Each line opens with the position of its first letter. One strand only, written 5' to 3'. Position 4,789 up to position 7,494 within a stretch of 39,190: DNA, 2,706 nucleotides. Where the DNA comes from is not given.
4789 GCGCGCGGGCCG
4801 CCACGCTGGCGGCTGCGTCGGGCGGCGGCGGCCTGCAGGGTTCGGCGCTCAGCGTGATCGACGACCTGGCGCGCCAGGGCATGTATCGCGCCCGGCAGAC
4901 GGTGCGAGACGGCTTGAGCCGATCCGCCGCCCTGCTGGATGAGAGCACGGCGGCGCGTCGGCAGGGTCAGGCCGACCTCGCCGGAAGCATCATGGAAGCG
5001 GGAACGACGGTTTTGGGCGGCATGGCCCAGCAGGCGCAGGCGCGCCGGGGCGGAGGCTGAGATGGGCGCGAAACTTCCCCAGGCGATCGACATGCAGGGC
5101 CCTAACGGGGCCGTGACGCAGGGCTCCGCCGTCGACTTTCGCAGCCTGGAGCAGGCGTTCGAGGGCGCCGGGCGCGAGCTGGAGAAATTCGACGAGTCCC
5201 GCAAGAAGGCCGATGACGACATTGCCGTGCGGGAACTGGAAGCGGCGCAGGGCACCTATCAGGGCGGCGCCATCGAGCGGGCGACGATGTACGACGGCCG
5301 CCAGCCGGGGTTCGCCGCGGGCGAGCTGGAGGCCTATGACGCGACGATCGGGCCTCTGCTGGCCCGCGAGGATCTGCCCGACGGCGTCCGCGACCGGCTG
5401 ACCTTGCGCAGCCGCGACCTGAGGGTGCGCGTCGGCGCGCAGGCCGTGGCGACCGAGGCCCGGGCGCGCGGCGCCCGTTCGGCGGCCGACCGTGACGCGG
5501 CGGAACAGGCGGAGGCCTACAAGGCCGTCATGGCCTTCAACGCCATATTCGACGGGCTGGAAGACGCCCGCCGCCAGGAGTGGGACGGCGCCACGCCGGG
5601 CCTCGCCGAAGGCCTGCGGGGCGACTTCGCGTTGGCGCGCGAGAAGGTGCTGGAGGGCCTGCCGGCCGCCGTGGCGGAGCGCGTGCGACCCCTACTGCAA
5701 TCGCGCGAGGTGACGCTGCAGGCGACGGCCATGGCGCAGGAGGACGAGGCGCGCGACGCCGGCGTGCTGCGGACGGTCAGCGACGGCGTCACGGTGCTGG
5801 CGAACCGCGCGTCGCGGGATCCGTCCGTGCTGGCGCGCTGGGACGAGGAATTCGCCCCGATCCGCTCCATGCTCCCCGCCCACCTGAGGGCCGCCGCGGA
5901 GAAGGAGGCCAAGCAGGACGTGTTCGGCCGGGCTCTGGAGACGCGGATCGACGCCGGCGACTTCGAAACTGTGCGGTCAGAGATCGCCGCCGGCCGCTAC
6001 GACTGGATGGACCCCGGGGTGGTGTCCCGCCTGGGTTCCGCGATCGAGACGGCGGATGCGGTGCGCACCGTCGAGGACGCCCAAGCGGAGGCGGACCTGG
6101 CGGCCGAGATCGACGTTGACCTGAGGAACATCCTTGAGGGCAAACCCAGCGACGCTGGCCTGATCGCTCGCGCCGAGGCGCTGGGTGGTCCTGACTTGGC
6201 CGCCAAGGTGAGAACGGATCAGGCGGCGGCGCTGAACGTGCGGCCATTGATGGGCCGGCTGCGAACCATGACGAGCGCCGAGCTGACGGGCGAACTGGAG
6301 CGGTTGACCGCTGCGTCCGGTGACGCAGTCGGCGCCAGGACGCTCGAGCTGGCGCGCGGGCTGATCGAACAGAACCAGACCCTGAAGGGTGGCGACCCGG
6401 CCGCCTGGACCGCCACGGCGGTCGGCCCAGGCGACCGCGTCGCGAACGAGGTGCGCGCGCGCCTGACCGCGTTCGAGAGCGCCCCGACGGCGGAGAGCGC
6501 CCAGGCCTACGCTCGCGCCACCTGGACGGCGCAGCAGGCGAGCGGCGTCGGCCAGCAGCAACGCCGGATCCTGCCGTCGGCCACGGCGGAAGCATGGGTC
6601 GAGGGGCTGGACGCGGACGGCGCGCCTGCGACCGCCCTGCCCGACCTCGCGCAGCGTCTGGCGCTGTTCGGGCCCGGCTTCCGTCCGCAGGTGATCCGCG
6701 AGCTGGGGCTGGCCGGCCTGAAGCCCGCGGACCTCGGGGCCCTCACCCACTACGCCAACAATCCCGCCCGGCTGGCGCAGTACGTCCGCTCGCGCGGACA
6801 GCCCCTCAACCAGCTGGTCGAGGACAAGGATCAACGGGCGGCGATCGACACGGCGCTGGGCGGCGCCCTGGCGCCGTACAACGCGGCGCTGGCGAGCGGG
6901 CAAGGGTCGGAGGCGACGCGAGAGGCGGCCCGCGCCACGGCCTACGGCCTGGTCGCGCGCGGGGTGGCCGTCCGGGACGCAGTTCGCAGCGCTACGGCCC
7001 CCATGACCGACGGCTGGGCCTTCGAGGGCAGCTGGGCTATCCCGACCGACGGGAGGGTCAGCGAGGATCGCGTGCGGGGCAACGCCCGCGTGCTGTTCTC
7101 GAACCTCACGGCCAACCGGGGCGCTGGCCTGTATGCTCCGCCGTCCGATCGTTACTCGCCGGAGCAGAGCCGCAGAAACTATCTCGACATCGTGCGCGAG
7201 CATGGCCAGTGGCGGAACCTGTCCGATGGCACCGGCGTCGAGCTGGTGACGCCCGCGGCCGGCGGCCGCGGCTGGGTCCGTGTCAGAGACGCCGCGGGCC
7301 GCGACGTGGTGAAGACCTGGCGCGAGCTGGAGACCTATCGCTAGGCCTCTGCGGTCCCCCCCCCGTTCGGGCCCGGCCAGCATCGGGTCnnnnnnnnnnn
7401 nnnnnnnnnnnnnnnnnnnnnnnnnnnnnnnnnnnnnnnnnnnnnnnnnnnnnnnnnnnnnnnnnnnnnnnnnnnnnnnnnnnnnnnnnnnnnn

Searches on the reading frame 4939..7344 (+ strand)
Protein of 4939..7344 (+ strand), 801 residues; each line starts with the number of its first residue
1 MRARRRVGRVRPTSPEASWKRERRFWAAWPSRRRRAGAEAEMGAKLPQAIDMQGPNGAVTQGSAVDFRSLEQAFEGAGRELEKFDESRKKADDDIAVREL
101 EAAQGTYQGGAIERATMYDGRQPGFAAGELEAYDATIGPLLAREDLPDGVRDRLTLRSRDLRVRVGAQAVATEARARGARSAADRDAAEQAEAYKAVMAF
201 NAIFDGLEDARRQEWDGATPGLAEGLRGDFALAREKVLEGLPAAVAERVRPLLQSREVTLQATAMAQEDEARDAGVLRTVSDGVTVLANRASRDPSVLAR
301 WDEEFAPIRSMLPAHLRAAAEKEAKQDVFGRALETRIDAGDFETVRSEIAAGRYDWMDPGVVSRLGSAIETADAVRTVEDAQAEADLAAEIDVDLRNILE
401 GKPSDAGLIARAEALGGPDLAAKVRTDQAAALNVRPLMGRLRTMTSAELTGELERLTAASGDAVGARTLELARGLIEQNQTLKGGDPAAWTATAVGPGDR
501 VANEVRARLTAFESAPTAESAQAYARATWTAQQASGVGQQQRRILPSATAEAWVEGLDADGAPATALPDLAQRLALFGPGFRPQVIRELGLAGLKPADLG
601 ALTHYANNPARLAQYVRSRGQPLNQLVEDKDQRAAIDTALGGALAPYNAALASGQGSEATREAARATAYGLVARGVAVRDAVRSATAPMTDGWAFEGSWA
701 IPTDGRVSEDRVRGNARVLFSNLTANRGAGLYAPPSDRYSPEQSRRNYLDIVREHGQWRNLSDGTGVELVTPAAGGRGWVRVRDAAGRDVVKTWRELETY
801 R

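Call 7: search_protein_families(library=phrogs, proteins=[window:4939-7344:+], max_evalue=0.001)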
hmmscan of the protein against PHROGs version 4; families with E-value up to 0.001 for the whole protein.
window:4939-7344:+ (801 aa): 0 families

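Call 8: search_protein_families(library=pfam, proteins=[window:4939-7344:+], max_evalue=0.001)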
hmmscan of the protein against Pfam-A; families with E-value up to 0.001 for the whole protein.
window:4939-7344:+ (801 aa): 0 families

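Call 43: search_solved_structures(query=window:4939-7344:+, max_evalue=0.01)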
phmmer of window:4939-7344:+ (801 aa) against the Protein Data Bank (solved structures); distinct sequences matched with E-value up to 0.01: 0.
